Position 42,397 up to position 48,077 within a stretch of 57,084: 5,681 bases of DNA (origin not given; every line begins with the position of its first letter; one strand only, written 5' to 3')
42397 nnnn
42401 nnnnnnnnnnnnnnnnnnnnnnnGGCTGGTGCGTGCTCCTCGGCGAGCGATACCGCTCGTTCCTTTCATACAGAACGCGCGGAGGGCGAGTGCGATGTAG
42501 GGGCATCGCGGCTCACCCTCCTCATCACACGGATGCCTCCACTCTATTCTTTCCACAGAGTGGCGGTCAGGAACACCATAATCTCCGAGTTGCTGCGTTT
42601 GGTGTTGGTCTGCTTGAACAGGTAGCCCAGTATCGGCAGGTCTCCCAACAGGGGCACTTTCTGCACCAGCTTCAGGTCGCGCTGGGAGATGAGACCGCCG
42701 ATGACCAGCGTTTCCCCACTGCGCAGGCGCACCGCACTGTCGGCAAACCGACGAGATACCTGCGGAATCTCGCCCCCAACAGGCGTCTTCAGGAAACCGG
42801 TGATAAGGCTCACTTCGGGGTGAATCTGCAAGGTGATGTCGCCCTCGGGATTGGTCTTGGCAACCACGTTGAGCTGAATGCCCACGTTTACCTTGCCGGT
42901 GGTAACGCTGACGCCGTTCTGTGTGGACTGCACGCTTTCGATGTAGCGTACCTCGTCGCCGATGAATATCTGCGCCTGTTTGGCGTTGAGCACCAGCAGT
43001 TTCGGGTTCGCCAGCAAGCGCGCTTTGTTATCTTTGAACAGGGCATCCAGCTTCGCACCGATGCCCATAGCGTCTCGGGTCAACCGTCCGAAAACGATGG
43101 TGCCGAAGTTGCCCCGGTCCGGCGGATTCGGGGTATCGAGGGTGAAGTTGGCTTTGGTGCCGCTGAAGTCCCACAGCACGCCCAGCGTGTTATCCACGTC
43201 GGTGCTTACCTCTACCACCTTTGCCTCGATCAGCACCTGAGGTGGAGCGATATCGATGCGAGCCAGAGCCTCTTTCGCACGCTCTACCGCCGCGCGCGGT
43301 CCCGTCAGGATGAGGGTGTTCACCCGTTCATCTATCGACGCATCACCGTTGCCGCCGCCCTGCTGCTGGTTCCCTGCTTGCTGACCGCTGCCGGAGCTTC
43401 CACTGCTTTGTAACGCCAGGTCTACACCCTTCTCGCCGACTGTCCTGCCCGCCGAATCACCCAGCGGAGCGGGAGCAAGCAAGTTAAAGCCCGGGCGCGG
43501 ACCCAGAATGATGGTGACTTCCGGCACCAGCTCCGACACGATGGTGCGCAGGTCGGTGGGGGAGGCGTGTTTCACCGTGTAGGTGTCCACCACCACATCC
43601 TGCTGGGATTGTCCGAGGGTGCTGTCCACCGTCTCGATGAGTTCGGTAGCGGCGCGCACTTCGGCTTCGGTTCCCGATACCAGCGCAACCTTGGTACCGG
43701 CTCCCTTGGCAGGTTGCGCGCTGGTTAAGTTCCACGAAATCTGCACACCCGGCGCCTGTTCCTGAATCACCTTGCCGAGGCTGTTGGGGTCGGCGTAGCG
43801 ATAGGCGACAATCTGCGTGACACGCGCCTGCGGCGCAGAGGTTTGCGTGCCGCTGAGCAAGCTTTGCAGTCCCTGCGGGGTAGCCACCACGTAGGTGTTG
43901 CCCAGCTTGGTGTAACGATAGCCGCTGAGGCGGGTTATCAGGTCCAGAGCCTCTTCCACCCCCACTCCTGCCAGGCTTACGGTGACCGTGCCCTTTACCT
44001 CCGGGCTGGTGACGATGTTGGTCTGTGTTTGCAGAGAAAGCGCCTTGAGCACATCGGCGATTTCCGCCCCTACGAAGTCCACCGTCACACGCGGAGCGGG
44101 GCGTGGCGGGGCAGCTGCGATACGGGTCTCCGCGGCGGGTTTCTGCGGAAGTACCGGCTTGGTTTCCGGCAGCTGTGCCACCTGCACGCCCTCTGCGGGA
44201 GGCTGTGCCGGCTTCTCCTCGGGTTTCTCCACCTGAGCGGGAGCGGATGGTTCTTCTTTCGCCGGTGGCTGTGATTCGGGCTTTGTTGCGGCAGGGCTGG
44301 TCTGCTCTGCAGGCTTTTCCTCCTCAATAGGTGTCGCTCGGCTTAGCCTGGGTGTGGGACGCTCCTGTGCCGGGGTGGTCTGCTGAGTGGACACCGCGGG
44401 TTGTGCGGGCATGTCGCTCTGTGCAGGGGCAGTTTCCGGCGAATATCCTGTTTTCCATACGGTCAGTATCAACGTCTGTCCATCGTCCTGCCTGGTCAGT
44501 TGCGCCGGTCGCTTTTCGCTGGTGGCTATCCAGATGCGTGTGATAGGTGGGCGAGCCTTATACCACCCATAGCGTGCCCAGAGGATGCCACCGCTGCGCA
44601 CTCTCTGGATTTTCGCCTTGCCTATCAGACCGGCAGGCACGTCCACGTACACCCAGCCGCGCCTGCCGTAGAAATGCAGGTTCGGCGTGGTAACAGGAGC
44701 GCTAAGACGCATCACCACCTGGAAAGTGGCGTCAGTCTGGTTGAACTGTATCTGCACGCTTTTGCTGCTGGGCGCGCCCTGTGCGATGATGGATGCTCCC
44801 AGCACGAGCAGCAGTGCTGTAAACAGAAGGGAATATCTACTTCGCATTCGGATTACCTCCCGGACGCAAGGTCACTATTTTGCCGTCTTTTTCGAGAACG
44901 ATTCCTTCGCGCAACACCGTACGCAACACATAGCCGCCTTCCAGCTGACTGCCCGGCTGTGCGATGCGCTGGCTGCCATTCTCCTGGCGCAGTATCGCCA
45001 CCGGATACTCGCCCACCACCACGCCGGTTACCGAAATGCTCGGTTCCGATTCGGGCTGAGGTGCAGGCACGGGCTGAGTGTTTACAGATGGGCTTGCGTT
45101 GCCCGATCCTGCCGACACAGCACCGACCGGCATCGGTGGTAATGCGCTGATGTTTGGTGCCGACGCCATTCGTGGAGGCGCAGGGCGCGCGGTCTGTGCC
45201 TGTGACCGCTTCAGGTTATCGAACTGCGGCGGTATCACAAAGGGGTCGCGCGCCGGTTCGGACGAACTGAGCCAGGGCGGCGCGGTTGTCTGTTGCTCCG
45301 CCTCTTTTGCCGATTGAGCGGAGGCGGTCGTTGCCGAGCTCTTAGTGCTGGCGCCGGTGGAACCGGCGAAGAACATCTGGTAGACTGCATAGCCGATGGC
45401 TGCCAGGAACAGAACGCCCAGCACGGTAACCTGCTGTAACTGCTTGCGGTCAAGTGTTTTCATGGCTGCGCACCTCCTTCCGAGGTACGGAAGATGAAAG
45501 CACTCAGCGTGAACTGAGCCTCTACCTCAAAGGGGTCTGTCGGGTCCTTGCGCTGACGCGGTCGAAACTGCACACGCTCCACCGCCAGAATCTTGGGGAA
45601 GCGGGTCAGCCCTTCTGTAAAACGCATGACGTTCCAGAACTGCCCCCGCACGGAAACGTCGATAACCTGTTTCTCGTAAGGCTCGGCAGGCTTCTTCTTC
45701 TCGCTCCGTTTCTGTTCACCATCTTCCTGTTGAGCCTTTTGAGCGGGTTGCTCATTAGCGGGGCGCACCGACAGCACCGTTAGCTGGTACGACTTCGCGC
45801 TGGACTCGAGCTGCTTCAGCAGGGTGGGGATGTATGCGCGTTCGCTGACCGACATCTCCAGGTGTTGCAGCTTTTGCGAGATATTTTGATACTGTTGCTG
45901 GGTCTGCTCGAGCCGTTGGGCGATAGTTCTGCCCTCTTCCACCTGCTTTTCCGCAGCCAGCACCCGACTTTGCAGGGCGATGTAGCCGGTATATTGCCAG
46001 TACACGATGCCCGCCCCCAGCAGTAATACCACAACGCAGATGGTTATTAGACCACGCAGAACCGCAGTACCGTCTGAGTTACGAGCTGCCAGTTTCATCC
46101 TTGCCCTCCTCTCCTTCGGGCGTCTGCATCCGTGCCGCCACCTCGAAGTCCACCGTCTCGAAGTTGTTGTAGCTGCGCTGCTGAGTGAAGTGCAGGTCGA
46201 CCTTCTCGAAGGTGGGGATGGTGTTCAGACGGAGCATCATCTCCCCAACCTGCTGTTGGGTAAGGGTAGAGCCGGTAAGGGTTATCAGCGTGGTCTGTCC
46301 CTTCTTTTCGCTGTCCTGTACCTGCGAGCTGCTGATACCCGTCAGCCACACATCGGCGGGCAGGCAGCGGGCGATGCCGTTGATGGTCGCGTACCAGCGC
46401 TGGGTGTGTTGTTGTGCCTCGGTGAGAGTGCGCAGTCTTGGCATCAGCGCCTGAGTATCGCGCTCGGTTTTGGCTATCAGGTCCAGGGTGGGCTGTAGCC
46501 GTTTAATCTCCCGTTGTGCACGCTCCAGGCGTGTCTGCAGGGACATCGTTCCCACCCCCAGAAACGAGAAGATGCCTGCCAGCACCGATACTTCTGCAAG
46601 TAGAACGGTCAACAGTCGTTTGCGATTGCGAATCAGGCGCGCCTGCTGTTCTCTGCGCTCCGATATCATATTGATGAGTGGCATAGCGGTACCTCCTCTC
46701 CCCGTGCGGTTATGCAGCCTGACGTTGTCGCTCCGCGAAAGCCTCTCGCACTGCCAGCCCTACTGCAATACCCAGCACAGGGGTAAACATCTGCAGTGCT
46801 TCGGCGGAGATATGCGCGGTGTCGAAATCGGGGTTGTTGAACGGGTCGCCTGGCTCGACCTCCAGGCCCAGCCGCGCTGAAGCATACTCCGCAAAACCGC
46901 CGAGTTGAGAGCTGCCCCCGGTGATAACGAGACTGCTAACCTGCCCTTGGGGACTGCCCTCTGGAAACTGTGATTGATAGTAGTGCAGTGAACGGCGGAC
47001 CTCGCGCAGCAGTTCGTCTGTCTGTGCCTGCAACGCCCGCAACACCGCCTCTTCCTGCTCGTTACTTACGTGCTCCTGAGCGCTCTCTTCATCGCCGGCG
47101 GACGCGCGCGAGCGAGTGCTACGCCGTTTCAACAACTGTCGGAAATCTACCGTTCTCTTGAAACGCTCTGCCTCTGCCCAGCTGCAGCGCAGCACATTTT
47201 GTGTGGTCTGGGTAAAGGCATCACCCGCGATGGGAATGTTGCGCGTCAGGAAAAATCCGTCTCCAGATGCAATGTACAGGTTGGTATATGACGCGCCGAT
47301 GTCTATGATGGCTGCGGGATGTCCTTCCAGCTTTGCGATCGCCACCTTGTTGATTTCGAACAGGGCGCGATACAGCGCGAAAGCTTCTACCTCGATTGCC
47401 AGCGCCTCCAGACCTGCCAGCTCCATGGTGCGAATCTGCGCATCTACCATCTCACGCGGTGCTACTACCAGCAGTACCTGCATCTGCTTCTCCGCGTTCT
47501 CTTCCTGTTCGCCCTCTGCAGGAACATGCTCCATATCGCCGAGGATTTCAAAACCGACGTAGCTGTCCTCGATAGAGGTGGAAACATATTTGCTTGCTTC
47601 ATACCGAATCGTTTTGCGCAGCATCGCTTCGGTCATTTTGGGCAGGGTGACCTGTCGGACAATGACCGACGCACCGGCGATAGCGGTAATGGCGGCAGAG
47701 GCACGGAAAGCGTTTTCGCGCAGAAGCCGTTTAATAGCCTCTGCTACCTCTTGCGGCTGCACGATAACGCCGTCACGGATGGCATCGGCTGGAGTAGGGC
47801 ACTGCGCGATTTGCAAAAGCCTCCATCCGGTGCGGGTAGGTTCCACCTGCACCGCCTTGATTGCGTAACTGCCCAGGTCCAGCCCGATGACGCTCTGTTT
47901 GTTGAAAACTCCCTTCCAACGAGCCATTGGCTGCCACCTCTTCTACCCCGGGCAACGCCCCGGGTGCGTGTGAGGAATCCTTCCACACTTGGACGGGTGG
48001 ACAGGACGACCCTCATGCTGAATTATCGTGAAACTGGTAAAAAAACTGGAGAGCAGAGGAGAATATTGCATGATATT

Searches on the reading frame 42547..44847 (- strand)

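Call 29: search_protein_families(library=pfam, proteins=[window:42547-44847:-], max_evalue=0.00001)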
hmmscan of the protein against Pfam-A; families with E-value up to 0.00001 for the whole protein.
window:42547-44847:- (767 aa): 4 families
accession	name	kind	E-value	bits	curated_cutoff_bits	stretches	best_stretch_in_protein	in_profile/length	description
PF00263.26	Secretin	-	1.8e-42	145.3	27.5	1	602-764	1-167/169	Bacterial type II and III secretion system protein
PF03958.22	Secretin_N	-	6e-12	46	28.2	1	421-537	2-69/69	Bacterial type II/III secretion system short domain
PF07660.19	STN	-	8.6e-08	32.3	28.4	1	278-322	3-50/52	Secretin and TonB N terminus short domain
PF21305.2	type_II_gspD_N0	-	1.7e-06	28.2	27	1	256-300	1-46/71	GspD-like, N0 domain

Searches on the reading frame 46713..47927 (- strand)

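Call 29: search_protein_families(library=pfam, proteins=[window:46713-47927:-], max_evalue=0.00001)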
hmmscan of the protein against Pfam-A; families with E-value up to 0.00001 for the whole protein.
window:46713-47927:- (405 aa): 3 families
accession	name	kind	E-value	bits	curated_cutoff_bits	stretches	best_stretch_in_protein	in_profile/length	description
PF11104.14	PilM_2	-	9.5e-47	160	27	2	15-262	1-239/340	Type IV pilus assembly protein PilM;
PF14450.12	FtsA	-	2.6e-12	47.6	31.8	1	206-371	1-125/127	Cell division protein FtsA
PF06723.19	MreB_Mbl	-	2e-07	30.6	27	1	205-359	147-303/327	MreB/Mbl protein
